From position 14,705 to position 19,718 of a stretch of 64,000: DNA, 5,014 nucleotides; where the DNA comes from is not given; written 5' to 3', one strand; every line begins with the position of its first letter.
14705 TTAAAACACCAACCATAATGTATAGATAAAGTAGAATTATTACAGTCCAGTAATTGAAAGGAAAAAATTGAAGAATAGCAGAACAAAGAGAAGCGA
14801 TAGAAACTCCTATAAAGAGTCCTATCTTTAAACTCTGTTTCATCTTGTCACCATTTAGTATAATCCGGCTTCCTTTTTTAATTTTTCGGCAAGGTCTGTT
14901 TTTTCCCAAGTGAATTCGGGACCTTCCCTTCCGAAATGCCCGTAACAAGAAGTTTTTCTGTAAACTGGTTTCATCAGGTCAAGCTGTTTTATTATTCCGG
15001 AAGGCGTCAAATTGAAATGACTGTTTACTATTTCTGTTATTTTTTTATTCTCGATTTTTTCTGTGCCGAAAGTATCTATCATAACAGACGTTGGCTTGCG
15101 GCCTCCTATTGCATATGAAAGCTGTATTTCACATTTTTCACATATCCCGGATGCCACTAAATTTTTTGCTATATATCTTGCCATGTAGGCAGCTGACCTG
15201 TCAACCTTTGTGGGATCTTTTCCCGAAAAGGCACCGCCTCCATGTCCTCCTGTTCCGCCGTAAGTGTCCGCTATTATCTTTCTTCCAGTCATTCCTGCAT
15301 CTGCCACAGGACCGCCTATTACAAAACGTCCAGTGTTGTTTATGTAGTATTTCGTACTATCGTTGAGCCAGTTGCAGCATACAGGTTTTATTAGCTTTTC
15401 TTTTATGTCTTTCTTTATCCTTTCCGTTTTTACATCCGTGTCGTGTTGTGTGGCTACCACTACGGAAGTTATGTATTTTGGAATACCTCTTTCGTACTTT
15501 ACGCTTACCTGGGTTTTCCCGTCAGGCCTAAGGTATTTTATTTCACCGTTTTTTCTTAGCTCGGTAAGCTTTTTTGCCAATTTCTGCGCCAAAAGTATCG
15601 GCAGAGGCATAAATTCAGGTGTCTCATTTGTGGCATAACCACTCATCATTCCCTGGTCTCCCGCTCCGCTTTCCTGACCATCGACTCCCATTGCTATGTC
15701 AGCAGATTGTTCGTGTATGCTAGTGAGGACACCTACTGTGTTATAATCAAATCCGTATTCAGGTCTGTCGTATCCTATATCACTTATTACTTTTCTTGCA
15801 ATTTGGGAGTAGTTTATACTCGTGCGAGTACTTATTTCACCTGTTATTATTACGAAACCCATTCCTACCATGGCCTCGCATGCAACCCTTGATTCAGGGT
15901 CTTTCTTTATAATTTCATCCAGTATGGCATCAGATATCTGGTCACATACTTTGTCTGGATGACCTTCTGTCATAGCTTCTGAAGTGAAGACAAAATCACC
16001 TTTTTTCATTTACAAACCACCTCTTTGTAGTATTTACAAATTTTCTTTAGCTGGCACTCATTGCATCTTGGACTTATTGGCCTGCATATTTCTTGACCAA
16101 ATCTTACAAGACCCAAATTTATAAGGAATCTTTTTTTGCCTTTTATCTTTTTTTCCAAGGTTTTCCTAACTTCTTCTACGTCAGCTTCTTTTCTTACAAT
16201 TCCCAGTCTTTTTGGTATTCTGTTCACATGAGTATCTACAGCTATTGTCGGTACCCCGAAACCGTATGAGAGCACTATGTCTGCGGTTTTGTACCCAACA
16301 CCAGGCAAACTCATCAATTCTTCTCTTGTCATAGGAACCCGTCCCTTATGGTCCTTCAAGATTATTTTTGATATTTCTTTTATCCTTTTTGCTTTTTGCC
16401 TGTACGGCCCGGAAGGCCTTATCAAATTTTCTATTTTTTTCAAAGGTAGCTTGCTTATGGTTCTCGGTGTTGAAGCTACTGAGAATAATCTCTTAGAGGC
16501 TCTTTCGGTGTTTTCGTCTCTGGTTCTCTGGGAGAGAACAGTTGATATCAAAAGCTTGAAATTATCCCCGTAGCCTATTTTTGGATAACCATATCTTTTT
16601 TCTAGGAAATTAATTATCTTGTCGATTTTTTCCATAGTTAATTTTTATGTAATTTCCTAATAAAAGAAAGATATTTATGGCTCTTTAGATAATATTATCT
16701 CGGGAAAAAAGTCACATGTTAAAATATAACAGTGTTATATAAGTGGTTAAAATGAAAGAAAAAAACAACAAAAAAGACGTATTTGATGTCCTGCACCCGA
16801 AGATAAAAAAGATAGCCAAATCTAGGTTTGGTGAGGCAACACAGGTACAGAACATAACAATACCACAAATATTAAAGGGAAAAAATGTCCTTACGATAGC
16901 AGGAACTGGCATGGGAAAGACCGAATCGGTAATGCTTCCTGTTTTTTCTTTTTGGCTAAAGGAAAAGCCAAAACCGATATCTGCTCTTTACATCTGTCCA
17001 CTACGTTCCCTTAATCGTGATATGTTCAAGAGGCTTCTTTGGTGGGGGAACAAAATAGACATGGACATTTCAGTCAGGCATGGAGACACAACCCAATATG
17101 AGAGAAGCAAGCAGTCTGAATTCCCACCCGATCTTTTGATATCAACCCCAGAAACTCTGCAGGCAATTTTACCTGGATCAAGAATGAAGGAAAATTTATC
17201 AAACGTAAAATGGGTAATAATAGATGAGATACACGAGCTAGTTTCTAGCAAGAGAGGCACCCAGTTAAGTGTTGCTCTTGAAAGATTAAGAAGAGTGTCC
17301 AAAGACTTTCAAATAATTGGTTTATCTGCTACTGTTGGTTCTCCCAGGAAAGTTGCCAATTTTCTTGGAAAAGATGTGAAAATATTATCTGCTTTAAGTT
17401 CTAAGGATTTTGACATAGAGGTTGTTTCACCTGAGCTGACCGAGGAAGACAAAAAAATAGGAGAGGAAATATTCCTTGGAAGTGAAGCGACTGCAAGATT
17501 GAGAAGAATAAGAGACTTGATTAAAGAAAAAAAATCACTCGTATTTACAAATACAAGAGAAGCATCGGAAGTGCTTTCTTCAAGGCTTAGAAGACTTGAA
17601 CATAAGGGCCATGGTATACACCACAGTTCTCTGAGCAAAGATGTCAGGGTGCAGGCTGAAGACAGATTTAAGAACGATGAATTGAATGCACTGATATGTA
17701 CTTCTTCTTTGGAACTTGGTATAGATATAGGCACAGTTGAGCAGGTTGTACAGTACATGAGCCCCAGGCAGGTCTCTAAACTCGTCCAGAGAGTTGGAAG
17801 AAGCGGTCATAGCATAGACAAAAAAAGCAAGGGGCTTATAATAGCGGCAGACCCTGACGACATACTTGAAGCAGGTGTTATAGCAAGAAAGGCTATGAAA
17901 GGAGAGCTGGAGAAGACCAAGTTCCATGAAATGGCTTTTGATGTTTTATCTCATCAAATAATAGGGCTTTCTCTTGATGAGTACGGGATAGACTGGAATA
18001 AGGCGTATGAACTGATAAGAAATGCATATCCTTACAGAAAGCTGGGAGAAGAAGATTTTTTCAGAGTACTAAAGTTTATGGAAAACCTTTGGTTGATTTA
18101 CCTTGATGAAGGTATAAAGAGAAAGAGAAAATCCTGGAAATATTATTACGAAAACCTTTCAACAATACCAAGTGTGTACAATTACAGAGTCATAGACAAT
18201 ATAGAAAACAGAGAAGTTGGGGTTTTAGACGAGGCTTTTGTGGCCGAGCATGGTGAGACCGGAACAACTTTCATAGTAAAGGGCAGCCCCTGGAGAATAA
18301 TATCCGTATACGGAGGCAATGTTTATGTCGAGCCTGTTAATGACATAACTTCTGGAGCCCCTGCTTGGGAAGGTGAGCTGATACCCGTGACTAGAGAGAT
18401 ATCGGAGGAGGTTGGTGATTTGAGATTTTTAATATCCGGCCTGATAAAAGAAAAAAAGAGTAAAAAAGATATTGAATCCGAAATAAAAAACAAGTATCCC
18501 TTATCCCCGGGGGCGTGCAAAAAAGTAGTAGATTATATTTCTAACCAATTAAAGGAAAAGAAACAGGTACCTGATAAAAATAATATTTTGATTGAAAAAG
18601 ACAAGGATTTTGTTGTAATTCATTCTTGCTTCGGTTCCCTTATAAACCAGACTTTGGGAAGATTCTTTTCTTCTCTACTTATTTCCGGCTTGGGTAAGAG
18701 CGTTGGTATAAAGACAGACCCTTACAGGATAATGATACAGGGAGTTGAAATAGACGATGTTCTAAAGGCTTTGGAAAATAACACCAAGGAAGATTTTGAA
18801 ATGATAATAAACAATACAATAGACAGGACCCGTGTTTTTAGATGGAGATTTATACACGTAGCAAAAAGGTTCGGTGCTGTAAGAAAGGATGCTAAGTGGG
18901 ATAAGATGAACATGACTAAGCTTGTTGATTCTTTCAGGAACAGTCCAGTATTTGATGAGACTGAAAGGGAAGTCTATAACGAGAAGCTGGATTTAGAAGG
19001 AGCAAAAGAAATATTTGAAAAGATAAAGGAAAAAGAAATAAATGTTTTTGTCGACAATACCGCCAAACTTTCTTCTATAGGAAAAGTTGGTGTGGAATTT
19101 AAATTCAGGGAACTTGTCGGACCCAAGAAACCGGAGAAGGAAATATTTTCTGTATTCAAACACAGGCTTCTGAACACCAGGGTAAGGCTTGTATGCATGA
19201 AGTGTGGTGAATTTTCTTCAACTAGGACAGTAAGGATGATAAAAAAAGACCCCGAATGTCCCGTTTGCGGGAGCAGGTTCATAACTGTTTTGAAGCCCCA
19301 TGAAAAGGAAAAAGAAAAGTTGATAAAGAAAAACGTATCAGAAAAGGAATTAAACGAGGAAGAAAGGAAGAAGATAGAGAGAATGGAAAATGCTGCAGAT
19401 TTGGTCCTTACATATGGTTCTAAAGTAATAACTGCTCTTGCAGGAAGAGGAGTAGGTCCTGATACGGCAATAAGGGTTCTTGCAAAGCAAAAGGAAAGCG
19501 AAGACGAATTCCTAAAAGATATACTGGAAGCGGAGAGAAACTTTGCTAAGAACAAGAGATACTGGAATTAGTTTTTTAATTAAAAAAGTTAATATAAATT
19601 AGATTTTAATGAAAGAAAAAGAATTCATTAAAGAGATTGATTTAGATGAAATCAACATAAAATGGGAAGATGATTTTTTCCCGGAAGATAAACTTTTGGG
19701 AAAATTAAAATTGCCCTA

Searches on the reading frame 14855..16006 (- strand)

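Call 17: search_protein_families(library=pfam, proteins=[window:14855-16006:-], max_evalue=0.00001)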
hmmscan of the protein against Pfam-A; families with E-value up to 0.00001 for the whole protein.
window:14855-16006:- (383 aa): 3 families
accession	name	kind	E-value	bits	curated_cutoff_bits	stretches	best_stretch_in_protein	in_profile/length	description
PF02773.21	S-AdoMet_synt_C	-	4.1e-68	228.1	25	1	230-369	1-138/138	S-adenosylmethionine synthetase, C-terminal domain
PF02772.21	S-AdoMet_synt_M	-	9.1e-46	155.3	29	1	113-228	2-120/120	S-adenosylmethionine synthetase, central domain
PF00438.25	S-AdoMet_synt_N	-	2e-41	141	33.1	1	5-102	2-99/99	S-adenosylmethionine synthetase, N-terminal domain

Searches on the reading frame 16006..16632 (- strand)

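Call 17: search_protein_families(library=pfam, proteins=[window:16006-16632:-], max_evalue=0.00001)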
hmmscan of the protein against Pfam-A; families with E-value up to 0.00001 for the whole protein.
window:16006-16632:- (208 aa): 2 families
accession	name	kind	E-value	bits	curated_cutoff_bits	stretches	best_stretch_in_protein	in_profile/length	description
PF00730.31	HhH-GPD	-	8.1e-25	87.7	26.2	1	29-163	1-106/108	HhH-GPD superfamily base excision DNA repair protein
PF00633.29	HHH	-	2.3e-07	30.8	24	1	95-123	2-30/30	Helix-hairpin-helix motif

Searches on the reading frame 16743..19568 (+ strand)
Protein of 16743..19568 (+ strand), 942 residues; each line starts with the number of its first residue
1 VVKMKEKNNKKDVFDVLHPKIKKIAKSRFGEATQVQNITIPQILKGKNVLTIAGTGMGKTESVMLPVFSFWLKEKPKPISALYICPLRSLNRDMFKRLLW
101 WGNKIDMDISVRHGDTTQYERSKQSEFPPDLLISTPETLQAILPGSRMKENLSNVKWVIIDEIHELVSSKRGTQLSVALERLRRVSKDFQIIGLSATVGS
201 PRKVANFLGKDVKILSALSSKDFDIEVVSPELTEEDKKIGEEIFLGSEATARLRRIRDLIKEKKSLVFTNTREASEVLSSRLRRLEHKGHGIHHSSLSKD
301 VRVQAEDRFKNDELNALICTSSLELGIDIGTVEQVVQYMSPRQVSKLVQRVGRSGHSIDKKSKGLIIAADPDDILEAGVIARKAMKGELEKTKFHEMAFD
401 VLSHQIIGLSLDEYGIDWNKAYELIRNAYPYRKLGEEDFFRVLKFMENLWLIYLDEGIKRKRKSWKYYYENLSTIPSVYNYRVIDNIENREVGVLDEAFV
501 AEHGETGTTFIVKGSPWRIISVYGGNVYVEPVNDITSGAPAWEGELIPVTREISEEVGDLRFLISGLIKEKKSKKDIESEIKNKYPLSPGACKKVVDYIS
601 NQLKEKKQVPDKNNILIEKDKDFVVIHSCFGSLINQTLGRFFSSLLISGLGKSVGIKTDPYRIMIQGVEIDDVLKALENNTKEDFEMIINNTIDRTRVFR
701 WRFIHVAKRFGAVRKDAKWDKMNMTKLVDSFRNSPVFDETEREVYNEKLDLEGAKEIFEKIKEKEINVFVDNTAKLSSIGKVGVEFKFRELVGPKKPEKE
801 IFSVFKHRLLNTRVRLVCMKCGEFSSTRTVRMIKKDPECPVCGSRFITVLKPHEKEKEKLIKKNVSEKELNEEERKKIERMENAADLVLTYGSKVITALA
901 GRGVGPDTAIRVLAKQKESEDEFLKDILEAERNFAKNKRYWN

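Call 17: search_protein_families(library=pfam, proteins=[window:16743-19568:+], max_evalue=0.00001)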
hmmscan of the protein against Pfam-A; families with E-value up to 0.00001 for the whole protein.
window:16743-19568:+ (942 aa): 5 families
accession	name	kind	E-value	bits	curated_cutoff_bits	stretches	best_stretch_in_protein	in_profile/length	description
PF00270.35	DEAD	-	4.7e-37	127.7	26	1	33-199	1-161/167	DEAD/DEAH box helicase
PF08494.16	DEAD_assoc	-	1.8e-34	119.7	23.5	1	609-778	1-189/191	DEAD/H associated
PF00271.37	Helicase_C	-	1.3e-18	67.7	23.5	1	254-355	4-107/110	Helicase conserved C-terminal domain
PF19306.5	WH_Lhr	-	8.2e-15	55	27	1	385-532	4-161/168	Large helicase-related protein, winged helix domain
PF04851.21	ResIII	-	3e-08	34.2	22.5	1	45-198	22-162/164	Type III restriction enzyme, res subunit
